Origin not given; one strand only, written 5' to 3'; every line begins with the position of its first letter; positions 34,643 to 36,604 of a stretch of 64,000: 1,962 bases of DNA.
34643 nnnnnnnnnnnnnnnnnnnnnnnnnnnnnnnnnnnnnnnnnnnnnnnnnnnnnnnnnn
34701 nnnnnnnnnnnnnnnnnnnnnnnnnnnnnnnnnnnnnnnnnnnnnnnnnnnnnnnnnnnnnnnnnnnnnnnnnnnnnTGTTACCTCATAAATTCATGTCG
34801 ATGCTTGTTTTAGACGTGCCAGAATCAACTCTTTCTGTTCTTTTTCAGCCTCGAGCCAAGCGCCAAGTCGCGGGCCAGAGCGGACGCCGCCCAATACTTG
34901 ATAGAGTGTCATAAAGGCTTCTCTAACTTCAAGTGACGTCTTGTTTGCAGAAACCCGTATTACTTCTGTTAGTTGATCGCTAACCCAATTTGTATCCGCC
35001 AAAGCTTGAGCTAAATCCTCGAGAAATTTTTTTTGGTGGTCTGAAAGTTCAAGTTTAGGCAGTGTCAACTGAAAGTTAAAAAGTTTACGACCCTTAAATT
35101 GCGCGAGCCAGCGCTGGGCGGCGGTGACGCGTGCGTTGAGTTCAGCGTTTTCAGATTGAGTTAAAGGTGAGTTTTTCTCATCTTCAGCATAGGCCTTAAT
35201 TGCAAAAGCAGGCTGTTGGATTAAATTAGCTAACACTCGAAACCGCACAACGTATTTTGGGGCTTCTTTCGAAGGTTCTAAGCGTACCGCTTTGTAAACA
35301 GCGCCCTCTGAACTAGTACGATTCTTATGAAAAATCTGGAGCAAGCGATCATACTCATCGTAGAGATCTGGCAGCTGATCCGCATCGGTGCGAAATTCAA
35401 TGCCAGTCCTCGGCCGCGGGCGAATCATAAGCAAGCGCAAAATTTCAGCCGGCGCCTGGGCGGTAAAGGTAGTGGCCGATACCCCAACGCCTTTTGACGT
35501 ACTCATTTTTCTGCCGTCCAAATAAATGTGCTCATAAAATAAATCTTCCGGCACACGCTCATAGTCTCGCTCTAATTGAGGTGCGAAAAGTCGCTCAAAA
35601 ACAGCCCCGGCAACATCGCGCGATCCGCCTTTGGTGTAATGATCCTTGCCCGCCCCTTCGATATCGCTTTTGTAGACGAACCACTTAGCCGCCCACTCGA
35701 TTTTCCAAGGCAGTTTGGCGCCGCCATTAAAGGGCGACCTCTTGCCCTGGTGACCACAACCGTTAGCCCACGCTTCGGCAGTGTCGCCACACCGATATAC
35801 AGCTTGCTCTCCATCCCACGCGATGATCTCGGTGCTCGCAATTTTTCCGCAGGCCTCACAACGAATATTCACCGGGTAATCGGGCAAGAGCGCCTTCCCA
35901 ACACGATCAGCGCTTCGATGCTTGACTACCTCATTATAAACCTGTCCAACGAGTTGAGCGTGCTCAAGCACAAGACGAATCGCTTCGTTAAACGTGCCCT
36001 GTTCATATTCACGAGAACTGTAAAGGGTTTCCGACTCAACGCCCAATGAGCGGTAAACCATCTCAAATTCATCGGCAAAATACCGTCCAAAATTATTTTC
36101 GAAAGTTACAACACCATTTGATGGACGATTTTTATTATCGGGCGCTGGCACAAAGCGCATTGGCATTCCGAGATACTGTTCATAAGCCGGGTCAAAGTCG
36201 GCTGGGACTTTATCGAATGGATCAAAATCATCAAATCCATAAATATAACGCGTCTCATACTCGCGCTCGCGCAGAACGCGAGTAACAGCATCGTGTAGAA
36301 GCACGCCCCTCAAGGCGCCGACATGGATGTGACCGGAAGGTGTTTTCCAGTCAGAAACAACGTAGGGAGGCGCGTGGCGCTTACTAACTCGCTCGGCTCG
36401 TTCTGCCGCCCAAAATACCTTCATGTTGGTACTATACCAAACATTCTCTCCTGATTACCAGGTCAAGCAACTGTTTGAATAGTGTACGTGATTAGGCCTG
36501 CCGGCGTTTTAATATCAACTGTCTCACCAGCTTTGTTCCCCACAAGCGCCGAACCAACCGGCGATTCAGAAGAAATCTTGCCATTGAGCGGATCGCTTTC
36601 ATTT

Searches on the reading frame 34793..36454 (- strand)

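Call 27: search_protein_families(library=pfam, proteins=[window:34793-36454:-], max_evalue=0.0001)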
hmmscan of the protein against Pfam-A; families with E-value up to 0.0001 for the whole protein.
window:34793-36454:- (553 aa): 3 families
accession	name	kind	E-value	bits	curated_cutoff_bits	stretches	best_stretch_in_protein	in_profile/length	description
PF01921.24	tRNA-synt_1f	-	2.6e-77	260.6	27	1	14-383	2-347/360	tRNA synthetases class I (K)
PF09334.17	tRNA-synt_1g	-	2.8e-09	36.6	20.1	0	303-349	313-360/391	tRNA synthetases class I (M)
PF01406.26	tRNA-synt_1e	-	5.8e-05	23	27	0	40-83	20-61/301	tRNA synthetases class I (C) catalytic domain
